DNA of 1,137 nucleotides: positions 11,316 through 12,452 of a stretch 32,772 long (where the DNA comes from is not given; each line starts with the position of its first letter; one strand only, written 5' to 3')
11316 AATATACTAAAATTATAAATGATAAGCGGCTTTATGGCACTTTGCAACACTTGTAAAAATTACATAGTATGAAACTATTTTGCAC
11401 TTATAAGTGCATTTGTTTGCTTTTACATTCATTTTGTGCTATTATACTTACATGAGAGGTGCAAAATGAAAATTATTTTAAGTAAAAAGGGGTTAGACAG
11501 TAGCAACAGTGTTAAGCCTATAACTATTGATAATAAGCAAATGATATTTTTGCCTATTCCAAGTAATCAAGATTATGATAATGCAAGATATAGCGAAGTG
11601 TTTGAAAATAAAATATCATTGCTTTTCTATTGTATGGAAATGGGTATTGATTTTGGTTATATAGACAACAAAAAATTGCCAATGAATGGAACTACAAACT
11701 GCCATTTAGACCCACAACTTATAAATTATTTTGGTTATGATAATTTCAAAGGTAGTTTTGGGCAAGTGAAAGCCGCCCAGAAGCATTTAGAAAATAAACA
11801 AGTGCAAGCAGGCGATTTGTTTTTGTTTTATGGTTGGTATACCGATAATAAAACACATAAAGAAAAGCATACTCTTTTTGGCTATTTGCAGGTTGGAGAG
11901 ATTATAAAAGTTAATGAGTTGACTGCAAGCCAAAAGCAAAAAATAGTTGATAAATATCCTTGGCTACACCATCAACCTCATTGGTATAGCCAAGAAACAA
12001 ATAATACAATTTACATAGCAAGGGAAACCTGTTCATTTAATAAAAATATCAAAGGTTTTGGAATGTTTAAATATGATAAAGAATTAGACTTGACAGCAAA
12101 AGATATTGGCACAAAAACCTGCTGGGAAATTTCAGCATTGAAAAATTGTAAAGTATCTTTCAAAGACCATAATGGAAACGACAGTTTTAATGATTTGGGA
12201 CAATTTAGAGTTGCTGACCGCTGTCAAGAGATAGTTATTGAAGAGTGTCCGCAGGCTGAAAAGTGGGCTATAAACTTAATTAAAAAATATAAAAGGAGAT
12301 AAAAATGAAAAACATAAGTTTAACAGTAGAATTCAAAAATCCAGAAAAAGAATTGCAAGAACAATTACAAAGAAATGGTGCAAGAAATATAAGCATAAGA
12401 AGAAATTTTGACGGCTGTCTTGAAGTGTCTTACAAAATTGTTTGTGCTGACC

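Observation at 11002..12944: XRE-controlled three-gene operon of unknown function in element 2, a candidate undescribed system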

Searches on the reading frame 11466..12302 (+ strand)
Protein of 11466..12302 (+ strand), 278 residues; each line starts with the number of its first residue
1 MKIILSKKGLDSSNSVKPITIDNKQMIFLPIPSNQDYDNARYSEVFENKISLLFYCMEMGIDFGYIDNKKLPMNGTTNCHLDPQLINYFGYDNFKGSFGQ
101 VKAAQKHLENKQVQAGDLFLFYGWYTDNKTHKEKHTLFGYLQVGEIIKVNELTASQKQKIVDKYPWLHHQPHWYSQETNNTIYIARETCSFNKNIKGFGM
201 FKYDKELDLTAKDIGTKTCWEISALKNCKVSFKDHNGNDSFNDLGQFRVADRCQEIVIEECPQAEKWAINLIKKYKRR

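Call 3: search_protein_families(library=pfam, proteins=[window:11466-12302:+], max_evalue=1)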
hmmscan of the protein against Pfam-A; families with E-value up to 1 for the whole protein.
window:11466-12302:+ (278 aa): 2 families
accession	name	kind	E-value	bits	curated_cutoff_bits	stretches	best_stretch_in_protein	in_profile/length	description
PF18754.6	Nmad3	-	3.3e-43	148.5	27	1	2-258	1-246/247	Nucleotide modification associated domain 3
PF01878.24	EVE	-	0.049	14.1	23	1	95-159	22-80/145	EVE domain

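Call 4: search_protein_families(library=ncbifam, proteins=[window:11466-12302:+], max_evalue=1)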
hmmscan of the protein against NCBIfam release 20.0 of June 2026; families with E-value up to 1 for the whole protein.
window:11466-12302:+ (278 aa): 1 family
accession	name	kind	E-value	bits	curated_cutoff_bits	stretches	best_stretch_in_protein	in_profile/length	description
NF045807.1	blaOXA-1238_like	exception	0.0078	15.8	600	1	156-244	95-178/276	OXA-1238 family class D beta-lactamase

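Call 5: search_protein_families(library=padloc, proteins=[window:11466-12302:+], max_evalue=1)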
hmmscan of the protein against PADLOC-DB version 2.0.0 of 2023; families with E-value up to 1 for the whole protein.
window:11466-12302:+ (278 aa): 0 families

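Call 6: search_protein_families(library=phrogs, proteins=[window:11466-12302:+], max_evalue=1)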
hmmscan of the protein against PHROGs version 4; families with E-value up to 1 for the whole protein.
window:11466-12302:+ (278 aa): 1 family
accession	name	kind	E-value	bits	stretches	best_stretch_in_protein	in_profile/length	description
phrog_31163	-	unknown function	0.095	14.1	1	216-274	63-120/121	-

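Call 12: find_homologous_proteins(query=window:11466-12302:+)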
Query window:11466-12302:+ (278 aa): 247 proteins with E <= 0.001 among 479 candidates; the best 120 are listed.
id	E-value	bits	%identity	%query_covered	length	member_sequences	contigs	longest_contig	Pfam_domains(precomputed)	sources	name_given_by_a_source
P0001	3.7e-191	652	100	100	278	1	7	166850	PF18754.7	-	-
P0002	2.6e-150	518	76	100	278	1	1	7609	PF18754.7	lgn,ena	-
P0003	1.8e-143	495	74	100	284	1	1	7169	PF18754.7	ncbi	-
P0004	5.5e-140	484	73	100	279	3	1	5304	PF18754.7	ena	-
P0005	9.6e-137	473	72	100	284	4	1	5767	PF18754.7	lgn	-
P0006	6.9e-128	444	68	100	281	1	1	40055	PF18754.7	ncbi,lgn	-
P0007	4.2e-126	438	67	100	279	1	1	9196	PF18754.7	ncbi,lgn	-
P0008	1.7e-121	423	65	100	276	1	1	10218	PF18754.7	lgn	-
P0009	3.3e-116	406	63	100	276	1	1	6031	PF18754.7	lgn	-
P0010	2.6e-110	386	61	100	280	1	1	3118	PF18754.7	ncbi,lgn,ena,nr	ncbi:MAG: hypothetical protein K2K60_06745 [Clostridia bacterium]|nr:hypothetical protein [Clostridi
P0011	4.2e-100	353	58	100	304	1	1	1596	PF18754.7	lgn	-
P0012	4.7e-98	346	59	98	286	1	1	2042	PF18754.7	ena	-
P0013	4.3e-95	336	58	98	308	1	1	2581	PF18754.7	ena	-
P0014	5.0e-86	307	52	100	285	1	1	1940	PF18754.7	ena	-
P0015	6.7e-84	300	51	100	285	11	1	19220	PF18754.7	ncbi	-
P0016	6.9e-74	267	47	100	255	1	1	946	PF18754.7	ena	-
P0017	2.7e-72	262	48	99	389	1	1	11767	PF18754.7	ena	-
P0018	1.0e-69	253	49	99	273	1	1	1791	PF18754.7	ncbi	-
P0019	1.8e-67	246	46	99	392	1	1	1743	PF00308.25,PF18754.7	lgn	-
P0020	1.4e-65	240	47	99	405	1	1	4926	PF00308.25,PF18754.7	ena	-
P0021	3.0e-65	238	46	100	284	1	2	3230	PF18754.7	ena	-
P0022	8.0e-62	227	45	99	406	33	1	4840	PF00308.25,PF18754.7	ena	-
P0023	5.2e-59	218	52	76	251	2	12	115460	PF18754.7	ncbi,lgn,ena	-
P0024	3.1e-52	196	41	98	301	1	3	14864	PF18754.7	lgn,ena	-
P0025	2.3e-51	193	41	99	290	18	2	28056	PF18754.7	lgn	-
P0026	6.0e-51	192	40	98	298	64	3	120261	PF18754.7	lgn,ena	-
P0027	8.9e-50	188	43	99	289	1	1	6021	PF18754.7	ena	-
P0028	5.9e-49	185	42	99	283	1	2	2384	PF18754.7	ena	-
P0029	2.5e-48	183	42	99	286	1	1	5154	PF18754.7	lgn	-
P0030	3.0e-48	183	42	99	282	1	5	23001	PF18754.7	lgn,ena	-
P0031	3.2e-48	183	41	99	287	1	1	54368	PF18754.7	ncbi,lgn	-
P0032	5.9e-48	182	45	76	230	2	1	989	PF18754.7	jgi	-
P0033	1.5e-47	180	38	96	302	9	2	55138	PF18754.7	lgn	-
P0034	2.8e-47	180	42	99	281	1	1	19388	PF18754.7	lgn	-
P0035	6.1e-47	178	40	99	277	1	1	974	PF18754.7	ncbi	-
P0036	5.9e-46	175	39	100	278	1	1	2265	PF18754.7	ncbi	-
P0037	2.2e-45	173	45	76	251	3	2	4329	PF18754.7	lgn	-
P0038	3.0e-45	173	39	99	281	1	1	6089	PF18754.7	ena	-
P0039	3.5e-45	173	38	98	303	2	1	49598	PF18754.7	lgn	-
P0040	4.7e-45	172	40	99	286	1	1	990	PF18754.7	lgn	-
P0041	1.1e-44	171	40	93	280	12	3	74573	PF18754.7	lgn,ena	-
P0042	1.1e-44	171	40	93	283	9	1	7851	PF18754.7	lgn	-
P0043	5.1e-44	169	40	99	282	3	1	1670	PF18754.7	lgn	-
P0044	1.8e-41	160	40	99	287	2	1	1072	PF18754.7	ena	-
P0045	3.4e-39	153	36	100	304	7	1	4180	PF18754.7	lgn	-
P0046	4.6e-39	153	37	100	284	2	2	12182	PF18754.7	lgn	-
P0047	2.2e-38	150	34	100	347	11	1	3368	PF18754.7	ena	-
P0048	7.5e-38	149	38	98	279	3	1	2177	PF18754.7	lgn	-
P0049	4.8e-37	146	37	98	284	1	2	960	PF18754.7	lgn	-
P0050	4.2e-36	143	38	99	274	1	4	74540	PF18754.7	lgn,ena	-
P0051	6.6e-36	142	36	98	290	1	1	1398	PF18754.7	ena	-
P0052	2.3e-35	140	38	99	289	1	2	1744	PF18754.7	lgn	-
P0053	5.4e-35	139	35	98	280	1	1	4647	PF18754.7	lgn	-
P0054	2.5e-34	137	36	98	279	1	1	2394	PF18754.7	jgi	-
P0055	1.8e-33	134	37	97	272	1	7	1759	PF18754.7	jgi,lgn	-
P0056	3.1e-33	133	39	98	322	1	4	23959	PF18754.7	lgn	-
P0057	1.2e-32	132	36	99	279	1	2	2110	PF18754.7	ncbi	-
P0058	1.6e-32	131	36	98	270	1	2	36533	PF18754.7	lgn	-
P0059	1.9e-32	131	35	99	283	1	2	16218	PF18754.7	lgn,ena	-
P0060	5.7e-32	129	34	100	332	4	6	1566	PF18754.7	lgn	-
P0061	6.3e-32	129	36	98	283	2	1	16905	PF18754.7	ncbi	-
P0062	7.9e-32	129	34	98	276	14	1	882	PF18754.7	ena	-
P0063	1.0e-31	128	35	98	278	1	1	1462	PF18754.7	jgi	jgi:hypothetical protein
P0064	1.1e-31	128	35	99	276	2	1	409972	PF18754.7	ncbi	-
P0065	1.6e-31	128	34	98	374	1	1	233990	PF18754.7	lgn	-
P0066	1.7e-31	128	36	98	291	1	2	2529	PF18754.7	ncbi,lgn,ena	-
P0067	2.3e-31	127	35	100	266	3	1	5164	PF18754.7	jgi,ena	-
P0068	2.6e-31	127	34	99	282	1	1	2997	PF18754.7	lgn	-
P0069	2.8e-31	127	33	98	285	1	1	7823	PF18754.7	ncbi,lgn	-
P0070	8.2e-31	126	35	98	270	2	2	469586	PF18754.7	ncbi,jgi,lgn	jgi:hypothetical protein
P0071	9.0e-31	125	34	99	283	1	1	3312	PF18754.7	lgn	-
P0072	3.8e-30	123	34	98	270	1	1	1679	PF18754.7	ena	-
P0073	4.9e-30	123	34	98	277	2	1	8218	PF18754.7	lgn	-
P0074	5.1e-30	123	33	98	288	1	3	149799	PF18754.7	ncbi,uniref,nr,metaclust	ncbi:hypothetical protein J2Z44_001274 [Clostridium punense]|uniref:Nucleotide modification associat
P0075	5.5e-30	123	34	98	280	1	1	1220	PF18754.7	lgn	-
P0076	9.4e-30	122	33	99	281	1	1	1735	PF18754.7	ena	-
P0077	1.1e-29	122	33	98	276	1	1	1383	PF18754.7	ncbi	-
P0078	1.2e-29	122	50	42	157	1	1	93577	PF18754.7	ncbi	-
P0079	4.9e-29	120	34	99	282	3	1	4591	PF18754.7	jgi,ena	-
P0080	9.7e-29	119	33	98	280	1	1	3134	PF18754.7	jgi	jgi:hypothetical protein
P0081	9.9e-29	119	33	100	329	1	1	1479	PF18754.7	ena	-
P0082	1.7e-28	118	34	99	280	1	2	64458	PF18754.7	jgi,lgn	jgi:hypothetical protein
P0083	4.7e-28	116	34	99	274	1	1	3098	PF18754.7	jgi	jgi:hypothetical protein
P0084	6.8e-28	116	33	100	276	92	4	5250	PF18754.7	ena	-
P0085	7.8e-28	116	34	98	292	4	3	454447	PF18754.7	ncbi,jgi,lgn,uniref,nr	ncbi:hypothetical protein SAMN05428976_101336 [Clostridium sp. USBA 49]|jgi:hypothetical protein|uni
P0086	9.8e-28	115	33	98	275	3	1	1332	PF18754.7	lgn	-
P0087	1.1e-27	115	32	99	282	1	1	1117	PF18754.7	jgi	jgi:hypothetical protein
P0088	1.3e-27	115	33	97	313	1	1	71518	PF18754.7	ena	-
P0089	1.4e-27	115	34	98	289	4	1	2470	PF18754.7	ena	-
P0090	1.9e-26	111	34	97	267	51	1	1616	PF18754.7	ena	-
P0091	9.3e-26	109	33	99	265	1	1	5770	PF18754.7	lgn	-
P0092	2.1e-25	108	32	99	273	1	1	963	PF18754.7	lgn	-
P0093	5.2e-25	106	34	99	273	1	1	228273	PF18754.7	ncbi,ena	-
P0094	1.3e-24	105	33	98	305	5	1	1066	PF18754.7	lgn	-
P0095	1.6e-24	105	32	99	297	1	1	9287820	PF18754.7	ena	-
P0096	1.6e-24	105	31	100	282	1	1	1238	PF18754.7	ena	-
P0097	5.5e-24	103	34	98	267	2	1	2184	PF18754.7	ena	-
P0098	1.4e-23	102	36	76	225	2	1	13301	PF18754.7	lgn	-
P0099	1.5e-23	102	32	98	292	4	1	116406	PF18754.7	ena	-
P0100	1.6e-23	102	34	98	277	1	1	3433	PF18754.7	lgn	-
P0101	2.0e-23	101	31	99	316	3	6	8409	PF18754.7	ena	-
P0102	3.2e-23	101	31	97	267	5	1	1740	PF18754.7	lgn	-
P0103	3.5e-23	100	33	98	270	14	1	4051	PF18754.7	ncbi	-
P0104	3.9e-23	100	32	98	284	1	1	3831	PF18754.7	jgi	-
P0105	4.0e-23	100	35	99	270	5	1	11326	PF18754.7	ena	-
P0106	5.2e-23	100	30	97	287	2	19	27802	PF18754.7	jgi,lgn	jgi:hypothetical protein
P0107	7.8e-23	99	34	93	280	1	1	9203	PF18754.7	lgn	-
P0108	8.4e-23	99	32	98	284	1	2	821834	PF18754.7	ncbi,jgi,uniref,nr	ncbi:hypothetical protein [Sedimentibacter sp. B4]|uniref:Nmad3 family putative nucleotide modificat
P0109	9.8e-23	99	36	80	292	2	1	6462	PF18754.7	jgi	-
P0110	2.3e-22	98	32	98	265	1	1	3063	PF18754.7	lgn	-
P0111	4.4e-22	97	29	97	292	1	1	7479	PF18754.7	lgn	-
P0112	4.5e-22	97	33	93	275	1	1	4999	PF18754.7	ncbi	-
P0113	6.1e-22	96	30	100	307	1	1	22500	PF18754.7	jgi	jgi:hypothetical protein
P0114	6.3e-22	96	32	96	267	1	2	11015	PF18754.7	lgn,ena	-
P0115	7.3e-22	96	32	98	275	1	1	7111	PF18754.7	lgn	-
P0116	8.1e-22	96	30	97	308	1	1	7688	PF18754.7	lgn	-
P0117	8.7e-22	96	31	98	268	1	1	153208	PF18754.7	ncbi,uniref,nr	ncbi:hypothetical protein [Streptococcus sciuri]|uniref:Nucleotide modification associated domain-co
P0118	8.8e-22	96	33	100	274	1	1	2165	PF18754.7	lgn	-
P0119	1.0e-21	96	29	99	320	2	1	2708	PF18754.7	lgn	-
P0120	1.6e-21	95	33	80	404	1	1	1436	PF18754.7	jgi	jgi:hypothetical protein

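Call 13: find_encoding_contigs(protein=P0001, flank=6000, max_places=7)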
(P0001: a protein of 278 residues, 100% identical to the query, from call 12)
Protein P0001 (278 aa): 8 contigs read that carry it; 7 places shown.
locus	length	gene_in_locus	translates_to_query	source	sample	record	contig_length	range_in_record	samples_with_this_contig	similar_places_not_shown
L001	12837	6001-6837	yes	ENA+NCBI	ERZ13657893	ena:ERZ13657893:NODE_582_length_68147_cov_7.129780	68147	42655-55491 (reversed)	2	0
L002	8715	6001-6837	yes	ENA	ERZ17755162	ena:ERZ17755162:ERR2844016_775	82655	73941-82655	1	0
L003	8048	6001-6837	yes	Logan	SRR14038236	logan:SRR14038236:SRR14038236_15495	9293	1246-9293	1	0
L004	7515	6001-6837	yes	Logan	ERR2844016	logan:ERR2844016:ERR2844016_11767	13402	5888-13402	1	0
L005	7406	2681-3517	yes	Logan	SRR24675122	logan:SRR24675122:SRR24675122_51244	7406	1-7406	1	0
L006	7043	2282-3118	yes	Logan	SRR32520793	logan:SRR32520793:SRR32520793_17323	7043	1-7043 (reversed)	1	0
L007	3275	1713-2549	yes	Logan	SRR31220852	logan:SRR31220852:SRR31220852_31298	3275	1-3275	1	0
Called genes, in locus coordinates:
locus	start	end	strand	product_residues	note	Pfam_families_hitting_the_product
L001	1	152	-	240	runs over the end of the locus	PF04055:Radical_SAM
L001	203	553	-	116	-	-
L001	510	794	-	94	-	-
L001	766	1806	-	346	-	PF14386:DUF4417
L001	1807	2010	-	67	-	-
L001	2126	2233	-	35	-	-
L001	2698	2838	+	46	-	-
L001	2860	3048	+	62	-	-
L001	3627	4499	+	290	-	PF23343:REP_ORF2-G2P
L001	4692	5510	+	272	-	-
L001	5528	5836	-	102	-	PF01381:HTH_3 (weak)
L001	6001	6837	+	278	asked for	PF18754:Nmad3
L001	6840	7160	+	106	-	-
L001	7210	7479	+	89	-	-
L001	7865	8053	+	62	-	-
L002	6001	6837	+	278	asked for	PF18754:Nmad3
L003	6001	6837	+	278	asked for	PF18754:Nmad3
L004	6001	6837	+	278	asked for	PF18754:Nmad3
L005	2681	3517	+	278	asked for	PF18754:Nmad3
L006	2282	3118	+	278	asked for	PF18754:Nmad3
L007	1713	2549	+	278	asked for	PF18754:Nmad3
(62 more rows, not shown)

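Call 14: find_encoding_contigs(protein=P0006, flank=6000, max_places=3)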
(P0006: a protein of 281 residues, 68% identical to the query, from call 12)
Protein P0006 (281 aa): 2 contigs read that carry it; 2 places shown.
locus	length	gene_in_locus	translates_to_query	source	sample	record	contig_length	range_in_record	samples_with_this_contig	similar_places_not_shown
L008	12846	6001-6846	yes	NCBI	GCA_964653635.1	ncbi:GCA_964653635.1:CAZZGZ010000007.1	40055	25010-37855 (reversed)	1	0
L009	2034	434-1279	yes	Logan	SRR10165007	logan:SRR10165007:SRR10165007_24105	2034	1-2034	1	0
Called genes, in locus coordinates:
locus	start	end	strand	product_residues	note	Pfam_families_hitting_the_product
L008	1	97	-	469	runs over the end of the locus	PF00589:Phage_integrase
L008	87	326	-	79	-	-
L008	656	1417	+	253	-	-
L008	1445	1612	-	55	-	-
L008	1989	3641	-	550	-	-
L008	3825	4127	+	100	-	PF01381:HTH_3 (weak)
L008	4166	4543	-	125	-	-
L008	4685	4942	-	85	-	-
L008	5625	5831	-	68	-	-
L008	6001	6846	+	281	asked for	PF18754:Nmad3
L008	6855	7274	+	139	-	-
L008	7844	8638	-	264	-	PF27257:HI_0787_N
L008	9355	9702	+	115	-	-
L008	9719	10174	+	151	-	-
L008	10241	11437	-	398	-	-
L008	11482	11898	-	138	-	-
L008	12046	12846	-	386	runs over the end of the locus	PF14659:Phage_int_SAM_3, PF00589:Phage_integrase, PF22823:MrpR_C_cat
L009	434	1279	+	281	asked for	PF18754:Nmad3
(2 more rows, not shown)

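Call 26: find_related_loci(query=A1, collection=genome_contigs, flank=8000)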
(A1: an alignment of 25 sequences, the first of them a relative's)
Query A1 (278 aa) in genome_contigs; peptide patterns used: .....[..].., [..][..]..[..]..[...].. (x = any residue, [..] = any of these).
599 stretches matched a pattern (row limit reached: there are more); 536 encode a relative of the query (tblastn E <= 1e-3); the best 80 are kept; 80 distinct loci.
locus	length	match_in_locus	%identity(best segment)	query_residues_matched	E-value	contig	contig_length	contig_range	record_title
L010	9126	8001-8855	51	1-278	2e-90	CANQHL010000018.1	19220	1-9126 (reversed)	MAG: uncultured Clostridia bacterium isolate Lapin-030__bin48 genome assembly, contig: Lapin-030__NODE_3971_length_19220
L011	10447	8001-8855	50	1-278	3e-89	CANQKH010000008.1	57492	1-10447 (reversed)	MAG: uncultured Clostridia bacterium isolate Lapin-030__bin96 genome assembly, contig: Lapin-030__NODE_797_length_57492_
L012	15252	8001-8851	52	1-278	2e-64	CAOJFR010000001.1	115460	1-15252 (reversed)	MAG TPA_asm: uncultured Clostridia bacterium isolate SRR15604520_bin.43_metawrap_v1.3_MAG genome assembly, contig: NODE.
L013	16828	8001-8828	43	1-275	3e-57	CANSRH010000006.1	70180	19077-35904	MAG TPA_asm: uncultured Tenericutes bacterium isolate SRR15510228_bin.30_metawrap_v1.3_MAG genome assembly, contig: NODE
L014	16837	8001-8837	39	1-275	4e-55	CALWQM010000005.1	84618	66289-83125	MAG: uncultured Clostridia bacterium isolate E14__bin174 genome assembly, contig: E14__k127_2596980, whole genome shotgu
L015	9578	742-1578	39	1-275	2e-55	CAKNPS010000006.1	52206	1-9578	MAG TPA_asm: uncultured Clostridia bacterium isolate ERR3414581_bin.102_metaWRAP_v1.1_MAG genome assembly, contig: NODE_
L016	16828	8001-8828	41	1-275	3e-54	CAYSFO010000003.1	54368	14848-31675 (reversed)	MAG TPA_asm: uncultured Muribaculaceae bacterium isolate SRP199465_co1_282 genome assembly, contig: NODE_1167_length_543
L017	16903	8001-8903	36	1-277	3e-48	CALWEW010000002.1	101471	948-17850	MAG: uncultured Clostridia bacterium isolate BRZ_DV__bin98 genome assembly, contig: BRZ_DV__NODE_266_length_101471_cov_5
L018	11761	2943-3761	37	1-273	9e-46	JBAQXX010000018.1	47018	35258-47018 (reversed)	MAG: Methanothrix sp. isolate MFD12019_ilm_asm_bin55 k127_186315, whole genome shotgun sequence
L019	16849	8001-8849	37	1-272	4e-45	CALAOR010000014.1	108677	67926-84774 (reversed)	MAG TPA_asm: uncultured bacterium isolate ERR1035437_bin.115_CONCOCT_v1.1_MAG genome assembly, contig: ERZ1756482.34, wh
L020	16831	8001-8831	37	1-278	8e-45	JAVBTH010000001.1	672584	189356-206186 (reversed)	MAG: Bacilli bacterium isolate EPI_MAG_00245 c_000006375113, whole genome shotgun sequence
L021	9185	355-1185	38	1-278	6e-45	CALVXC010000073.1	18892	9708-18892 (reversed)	MAG: uncultured Bacilli bacterium isolate BRZ_GA__bin52 genome assembly, contig: BRZ_GA__NODE_4247_length_18892_cov_8.07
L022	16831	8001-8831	35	1-277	3e-43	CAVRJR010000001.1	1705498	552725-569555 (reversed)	MAG: Candidatus Bathyarchaeota archaeon isolate MFD01476.bin.2.86 genome assembly, contig: contig_35412, whole genome sh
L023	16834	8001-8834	35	1-278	1e-42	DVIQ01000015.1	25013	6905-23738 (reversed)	MAG TPA_asm: Candidatus Limivivens intestinipullorum isolate CHK190-19873 CHK190__C25422_L25013_ERR3414585, whole genome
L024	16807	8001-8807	36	1-268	4e-41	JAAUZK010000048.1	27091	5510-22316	MAG: Lachnospiraceae bacterium isolate Mgla_MAG_20-bin_8 c_000000096835, whole genome shotgun sequence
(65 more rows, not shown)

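Call 42: predict_structure(alignment_id=A2)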
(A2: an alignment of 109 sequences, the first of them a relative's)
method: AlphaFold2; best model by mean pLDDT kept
length: 278 residues; sequences in the alignment: 109
mean_pLDDT: 96.1   pTM: 0.94
mean pLDDT of the five models: 96.1, 96.1, 95.8, 95.7, 95.2
residues with pLDDT >= 90: 263; 70-90: 15; 50-70: 0; < 50: 0
segments of 3 or more residues with pLDDT < 50: none
pLDDT, mean of each block of 10 residues (from residue 1): 98 95 93 94 96 96 95 97 96 97 97 98 93 96 98 97 96 96 99 98 97 91 98 94 96 93 98 96
secondary structure, 60 per line:
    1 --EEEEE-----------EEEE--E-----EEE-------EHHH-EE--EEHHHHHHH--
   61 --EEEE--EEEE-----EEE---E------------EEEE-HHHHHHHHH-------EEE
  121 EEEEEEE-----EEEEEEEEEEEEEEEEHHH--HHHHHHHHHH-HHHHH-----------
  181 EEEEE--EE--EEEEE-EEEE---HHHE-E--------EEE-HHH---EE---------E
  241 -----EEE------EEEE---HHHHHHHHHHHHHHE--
elements in order: E3-7 E19-22 E31-33 H52-58 E63-66 E69-72 E78-80 E97-100 H102-110 E118-127 E133-148 H154-163 H165-169 E181-185 E192-196 E198-201 E219-221 E246-248 E255-258 H262-275

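Call 45: fold_search(model_id=the predicted structure, library=pdb)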
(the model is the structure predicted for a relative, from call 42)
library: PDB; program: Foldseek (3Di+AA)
matches with E <= 10: 341; with E <= 0.001: 0
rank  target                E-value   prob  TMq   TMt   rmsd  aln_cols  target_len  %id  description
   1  8wet_A                6.0e-02  0.11  0.12  0.07  13.6       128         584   10  The cryo-EM structure of TdpAB complex (released 2025-01-22)
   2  1t62_B                7.7e-02  0.30  0.16  0.25   9.2       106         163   11  Crystal structure of protein EF3133 from Enterococcus faecalis V583, Pfam DUF984 (released 2004-06-22)
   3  1r6x                  9.8e-02  0.38  0.16  0.12   7.6        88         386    7  The Crystal Structure of a Truncated Form of Yeast ATP Sulfurylase, Lacking the C-Terminal APS Kinase-like Domain, in co (released 2003-11-11)
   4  1j70_A                1.4e-01  0.38  0.17  0.10   7.2        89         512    8  CRYSTAL STRUCTURE OF YEAST ATP SULFURYLASE (released 2003-06-17)
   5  5j3e_A                1.5e-01  0.25  0.20  0.30  10.5       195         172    8  Crystal Structure of Human THYN1 protein in complex with 5-methylcytosine containing DNA (released 2016-04-20)
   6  9qjg_B                1.5e-01  0.06  0.11  0.16  10.2       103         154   13  CA domain of LvrB from Leptospira with bound ADP (released 2026-04-08)
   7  4u8t_D                2.6e-01  0.14  0.21  0.31   8.3       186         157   10  Crystal structure of YTH domain of Zygosaccharomyces rouxii MRB1 protein in complex with N6-Methyladenosine RNA (released 2014-09-10)
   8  4u8t_A                3.7e-01  0.10  0.14  0.21   7.9        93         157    9  Crystal structure of YTH domain of Zygosaccharomyces rouxii MRB1 protein in complex with N6-Methyladenosine RNA (released 2014-09-10)
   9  7kpt                  4.0e-01  0.02  0.09  0.07  20.6       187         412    7  Crystal structure of CtdE in complex with FAD and substrate 4 (released 2021-06-16)
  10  2hd9                  4.5e-01  0.20  0.18  0.31   7.6       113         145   14  Crystal structure of PH1033 from Pyrococcus horikoshii OT3 (released 2006-12-20)
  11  5j3e_B                4.5e-01  0.15  0.21  0.32   8.1       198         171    8  Crystal Structure of Human THYN1 protein in complex with 5-methylcytosine containing DNA (released 2016-04-20)
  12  1g8f                  4.5e-01  0.13  0.14  0.09   8.1        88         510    6  ATP SULFURYLASE FROM S. CEREVISIAE (released 2001-05-23)
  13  9vx6_T                4.5e-01  0.01  0.10  0.08  30.9       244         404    9  Helical structure of gRNA-tDNA SPARDA complex (released 2026-01-14)
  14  2w8m_B                4.7e-01  0.05  0.11  0.15  14.2       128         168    6  Structure of D212, a nuclease from a fusselovirus. (released 2009-02-03)
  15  9ql9_A                4.7e-01  0.02  0.10  0.13  15.7       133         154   11  CA domain of LvrB from Leptospira in its apo form (released 2026-04-08)
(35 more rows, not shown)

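Call 47: search_solved_structures(query=A2, max_evalue=10)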
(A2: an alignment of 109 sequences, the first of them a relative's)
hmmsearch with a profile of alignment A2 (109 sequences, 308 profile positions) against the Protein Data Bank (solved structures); distinct sequences matched with E-value up to 10: 1.
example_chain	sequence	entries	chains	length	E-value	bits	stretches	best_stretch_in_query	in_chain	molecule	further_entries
6nxf_V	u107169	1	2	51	0.62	12.3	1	158-192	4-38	Ankyrin repeat domain 31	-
